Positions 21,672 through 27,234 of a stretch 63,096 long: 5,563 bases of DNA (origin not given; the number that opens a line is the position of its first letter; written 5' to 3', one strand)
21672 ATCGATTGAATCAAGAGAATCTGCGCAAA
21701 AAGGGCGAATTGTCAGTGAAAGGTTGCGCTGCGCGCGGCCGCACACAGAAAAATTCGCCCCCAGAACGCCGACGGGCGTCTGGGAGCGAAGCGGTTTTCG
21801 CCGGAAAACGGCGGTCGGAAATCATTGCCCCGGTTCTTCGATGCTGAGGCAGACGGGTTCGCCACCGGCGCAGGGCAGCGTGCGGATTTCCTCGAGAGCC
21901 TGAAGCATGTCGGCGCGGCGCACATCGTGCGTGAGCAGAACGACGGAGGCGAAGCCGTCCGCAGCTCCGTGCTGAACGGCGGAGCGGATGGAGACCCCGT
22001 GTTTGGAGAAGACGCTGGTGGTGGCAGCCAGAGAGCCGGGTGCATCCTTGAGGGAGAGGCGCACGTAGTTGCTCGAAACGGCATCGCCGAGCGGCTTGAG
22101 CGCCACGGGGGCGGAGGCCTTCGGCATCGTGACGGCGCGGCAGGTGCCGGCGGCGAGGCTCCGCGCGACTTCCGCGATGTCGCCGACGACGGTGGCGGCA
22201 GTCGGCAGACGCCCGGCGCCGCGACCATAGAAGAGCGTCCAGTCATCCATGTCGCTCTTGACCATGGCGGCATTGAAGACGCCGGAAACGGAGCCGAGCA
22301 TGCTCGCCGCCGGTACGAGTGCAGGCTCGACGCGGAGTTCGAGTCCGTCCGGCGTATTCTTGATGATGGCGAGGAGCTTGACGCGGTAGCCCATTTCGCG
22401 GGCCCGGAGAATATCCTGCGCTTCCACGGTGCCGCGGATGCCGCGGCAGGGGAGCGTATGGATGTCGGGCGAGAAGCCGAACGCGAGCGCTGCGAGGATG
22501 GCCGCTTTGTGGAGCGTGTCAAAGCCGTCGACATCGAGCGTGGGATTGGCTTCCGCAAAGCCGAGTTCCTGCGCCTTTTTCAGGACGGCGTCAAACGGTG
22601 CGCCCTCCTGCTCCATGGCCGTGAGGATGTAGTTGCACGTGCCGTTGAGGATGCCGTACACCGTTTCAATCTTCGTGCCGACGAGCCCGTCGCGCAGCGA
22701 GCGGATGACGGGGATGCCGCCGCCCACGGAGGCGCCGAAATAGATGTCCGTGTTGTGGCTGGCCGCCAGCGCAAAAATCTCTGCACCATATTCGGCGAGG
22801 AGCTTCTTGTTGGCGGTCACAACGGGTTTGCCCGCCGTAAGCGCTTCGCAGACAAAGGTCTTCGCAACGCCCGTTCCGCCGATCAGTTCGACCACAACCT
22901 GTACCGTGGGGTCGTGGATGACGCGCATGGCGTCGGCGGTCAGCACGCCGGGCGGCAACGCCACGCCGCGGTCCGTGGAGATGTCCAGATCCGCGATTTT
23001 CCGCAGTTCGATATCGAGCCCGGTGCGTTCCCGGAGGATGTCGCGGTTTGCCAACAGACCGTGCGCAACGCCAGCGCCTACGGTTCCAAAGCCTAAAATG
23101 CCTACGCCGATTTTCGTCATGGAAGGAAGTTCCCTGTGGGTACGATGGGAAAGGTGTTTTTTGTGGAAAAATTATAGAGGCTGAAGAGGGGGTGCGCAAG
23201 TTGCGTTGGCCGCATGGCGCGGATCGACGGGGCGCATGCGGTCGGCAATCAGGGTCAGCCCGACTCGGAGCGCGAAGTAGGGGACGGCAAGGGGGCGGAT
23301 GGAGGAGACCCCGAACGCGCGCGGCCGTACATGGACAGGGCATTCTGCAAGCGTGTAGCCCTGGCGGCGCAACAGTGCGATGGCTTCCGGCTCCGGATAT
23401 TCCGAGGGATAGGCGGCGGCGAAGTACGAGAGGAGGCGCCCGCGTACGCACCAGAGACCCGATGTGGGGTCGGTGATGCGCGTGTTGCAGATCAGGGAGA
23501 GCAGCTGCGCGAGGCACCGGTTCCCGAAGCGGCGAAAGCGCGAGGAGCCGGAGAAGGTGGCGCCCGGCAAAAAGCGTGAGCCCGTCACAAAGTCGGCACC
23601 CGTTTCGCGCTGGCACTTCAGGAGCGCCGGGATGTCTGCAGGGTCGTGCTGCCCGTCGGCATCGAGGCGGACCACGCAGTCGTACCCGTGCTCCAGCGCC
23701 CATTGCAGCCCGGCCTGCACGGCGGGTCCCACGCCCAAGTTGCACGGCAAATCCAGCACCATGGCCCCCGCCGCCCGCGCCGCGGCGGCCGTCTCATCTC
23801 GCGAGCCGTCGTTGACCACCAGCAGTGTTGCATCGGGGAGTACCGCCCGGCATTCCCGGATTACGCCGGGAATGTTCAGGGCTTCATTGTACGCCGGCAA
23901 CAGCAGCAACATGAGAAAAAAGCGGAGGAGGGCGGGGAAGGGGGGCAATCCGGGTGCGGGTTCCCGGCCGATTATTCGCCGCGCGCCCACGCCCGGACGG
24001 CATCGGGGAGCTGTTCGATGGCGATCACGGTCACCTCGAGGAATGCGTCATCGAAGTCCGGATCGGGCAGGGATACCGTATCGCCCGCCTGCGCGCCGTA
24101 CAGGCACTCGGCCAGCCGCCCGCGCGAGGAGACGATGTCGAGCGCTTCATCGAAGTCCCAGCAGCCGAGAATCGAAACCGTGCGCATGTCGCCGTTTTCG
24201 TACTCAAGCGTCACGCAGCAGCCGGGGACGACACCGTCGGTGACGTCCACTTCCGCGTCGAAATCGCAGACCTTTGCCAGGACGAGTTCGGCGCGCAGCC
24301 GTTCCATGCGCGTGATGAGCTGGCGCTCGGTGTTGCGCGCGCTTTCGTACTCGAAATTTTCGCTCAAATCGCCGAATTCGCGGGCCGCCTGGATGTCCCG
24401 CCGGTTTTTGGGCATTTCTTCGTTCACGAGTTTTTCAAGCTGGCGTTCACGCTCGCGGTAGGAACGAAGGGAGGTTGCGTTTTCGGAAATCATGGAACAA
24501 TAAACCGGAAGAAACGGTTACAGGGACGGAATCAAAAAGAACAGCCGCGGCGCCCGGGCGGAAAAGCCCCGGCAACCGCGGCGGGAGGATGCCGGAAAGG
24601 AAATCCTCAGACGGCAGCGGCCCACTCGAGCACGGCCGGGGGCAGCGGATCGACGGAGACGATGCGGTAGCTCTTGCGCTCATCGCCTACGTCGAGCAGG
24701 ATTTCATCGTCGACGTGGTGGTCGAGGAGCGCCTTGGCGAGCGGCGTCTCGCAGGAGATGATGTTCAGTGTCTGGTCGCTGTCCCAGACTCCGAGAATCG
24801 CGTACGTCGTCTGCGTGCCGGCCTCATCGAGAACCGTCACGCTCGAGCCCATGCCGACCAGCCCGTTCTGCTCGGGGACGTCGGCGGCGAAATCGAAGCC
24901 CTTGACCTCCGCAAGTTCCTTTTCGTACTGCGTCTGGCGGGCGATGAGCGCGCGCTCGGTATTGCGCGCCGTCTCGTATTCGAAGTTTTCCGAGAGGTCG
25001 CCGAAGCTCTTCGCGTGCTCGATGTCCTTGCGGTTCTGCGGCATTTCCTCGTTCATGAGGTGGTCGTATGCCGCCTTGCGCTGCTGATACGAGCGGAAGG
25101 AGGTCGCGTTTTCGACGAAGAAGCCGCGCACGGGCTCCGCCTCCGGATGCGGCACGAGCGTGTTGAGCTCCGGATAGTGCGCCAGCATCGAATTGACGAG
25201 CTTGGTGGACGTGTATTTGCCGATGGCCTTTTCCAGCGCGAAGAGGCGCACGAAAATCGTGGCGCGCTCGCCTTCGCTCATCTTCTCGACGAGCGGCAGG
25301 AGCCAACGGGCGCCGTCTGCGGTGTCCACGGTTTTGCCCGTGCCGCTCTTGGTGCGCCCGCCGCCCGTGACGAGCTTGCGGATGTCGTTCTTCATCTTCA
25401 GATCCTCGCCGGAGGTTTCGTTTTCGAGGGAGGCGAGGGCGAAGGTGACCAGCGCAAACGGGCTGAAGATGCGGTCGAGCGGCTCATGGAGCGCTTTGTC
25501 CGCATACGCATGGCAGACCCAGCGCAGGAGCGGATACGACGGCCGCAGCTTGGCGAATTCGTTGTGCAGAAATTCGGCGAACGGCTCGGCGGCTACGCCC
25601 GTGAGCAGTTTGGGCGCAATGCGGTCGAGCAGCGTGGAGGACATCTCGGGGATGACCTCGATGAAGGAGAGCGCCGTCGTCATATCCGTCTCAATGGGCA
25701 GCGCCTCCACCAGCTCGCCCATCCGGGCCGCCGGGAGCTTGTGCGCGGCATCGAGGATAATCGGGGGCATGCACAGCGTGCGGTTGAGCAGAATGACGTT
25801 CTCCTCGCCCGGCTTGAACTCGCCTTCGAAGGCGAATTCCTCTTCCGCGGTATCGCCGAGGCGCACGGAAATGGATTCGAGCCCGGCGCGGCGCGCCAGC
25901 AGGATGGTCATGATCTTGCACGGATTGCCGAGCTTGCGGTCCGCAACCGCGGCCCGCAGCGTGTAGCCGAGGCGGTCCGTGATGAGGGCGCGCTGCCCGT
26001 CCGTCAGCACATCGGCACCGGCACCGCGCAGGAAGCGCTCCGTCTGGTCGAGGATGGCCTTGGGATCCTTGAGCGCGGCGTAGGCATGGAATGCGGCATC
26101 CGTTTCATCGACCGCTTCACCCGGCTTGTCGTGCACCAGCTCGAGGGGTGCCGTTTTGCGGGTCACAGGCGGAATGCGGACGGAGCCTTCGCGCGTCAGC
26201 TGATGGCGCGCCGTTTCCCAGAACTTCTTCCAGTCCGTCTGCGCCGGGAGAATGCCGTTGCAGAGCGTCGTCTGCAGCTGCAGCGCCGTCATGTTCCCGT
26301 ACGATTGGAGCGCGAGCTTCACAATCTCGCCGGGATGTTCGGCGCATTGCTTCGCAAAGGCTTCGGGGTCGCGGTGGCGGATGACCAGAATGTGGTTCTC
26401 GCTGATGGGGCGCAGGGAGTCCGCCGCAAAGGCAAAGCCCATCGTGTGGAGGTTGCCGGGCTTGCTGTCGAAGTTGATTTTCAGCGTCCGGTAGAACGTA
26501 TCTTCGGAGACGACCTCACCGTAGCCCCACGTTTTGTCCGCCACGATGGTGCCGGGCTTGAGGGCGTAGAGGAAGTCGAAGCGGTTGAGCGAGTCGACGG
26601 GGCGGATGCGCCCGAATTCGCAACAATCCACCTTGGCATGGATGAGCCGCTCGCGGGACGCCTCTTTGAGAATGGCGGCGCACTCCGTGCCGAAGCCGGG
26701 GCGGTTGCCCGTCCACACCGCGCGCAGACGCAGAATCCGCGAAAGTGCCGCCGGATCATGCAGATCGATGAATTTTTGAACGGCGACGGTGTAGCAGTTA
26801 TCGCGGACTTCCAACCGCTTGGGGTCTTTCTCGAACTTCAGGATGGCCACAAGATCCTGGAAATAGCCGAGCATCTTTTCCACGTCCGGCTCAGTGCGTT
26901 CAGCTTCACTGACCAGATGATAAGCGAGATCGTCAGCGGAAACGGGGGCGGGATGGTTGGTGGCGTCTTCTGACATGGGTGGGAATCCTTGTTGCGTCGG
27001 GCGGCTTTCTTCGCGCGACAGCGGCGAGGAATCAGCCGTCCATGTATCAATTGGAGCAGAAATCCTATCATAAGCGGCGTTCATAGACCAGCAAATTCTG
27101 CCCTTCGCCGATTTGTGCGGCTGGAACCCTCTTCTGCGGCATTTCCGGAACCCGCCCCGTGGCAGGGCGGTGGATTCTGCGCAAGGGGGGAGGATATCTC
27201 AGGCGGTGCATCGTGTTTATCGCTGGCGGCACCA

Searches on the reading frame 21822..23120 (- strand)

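Call 7: search_protein_families(library=pfam, proteins=[window:21822-23120:-], max_evalue=0.001)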
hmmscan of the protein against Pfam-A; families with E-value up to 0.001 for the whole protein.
window:21822-23120:- (432 aa): 3 families
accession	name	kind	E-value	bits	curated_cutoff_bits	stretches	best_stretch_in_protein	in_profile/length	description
PF00742.24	Homoserine_dh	-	2.1e-56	190.9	22.9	1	137-315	1-172/173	Homoserine dehydrogenase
PF03447.22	NAD_binding_3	-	9.9e-19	68.6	24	1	10-128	1-115/116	Homoserine dehydrogenase, NAD binding domain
PF01842.31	ACT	-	1.9e-11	43.9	27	1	352-416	2-65/66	ACT domain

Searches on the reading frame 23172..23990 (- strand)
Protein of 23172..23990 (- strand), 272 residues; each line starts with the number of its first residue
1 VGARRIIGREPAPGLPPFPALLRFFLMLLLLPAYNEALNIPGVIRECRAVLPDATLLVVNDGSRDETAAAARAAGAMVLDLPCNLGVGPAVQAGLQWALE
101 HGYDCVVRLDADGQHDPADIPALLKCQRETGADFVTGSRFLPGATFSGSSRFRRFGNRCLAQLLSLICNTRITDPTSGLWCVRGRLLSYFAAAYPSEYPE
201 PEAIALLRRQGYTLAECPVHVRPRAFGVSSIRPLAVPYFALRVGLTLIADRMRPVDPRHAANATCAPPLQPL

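Call 7: search_protein_families(library=pfam, proteins=[window:23172-23990:-], max_evalue=0.001)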
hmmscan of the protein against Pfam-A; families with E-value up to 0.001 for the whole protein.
window:23172-23990:- (272 aa): 1 family
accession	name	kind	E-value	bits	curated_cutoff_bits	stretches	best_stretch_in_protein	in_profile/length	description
PF00535.33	Glycos_transf_2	-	9.8e-19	68.3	23.3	1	31-165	4-142/168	Glycosyl transferase family 2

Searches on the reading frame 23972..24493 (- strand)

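Call 7: search_protein_families(library=pfam, proteins=[window:23972-24493:-], max_evalue=0.001)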
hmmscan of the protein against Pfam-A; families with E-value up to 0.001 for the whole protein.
window:23972-24493:- (173 aa): 2 families
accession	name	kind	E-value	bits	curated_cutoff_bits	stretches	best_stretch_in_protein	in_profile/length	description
PF03449.20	GreA_GreB_N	-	5.9e-15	55.7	24.5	1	10-75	6-71/71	Transcription elongation factor, N-terminal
PF01272.25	GreA_GreB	-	2.7e-08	34.1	26.9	1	86-160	4-76/77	Transcription elongation factor, GreA/GreB, C-term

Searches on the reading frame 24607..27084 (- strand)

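Call 7: search_protein_families(library=pfam, proteins=[window:24607-27084:-], max_evalue=0.001)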
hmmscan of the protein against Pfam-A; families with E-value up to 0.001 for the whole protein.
window:24607-27084:- (825 aa): 2 families
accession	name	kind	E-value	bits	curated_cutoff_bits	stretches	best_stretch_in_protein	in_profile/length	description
PF01272.25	GreA_GreB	-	2e-17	63.3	26.9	1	739-812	2-76/77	Transcription elongation factor, GreA/GreB, C-term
PF03449.20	GreA_GreB_N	-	1.9e-12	47.6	24.5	1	665-727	7-69/71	Transcription elongation factor, N-terminal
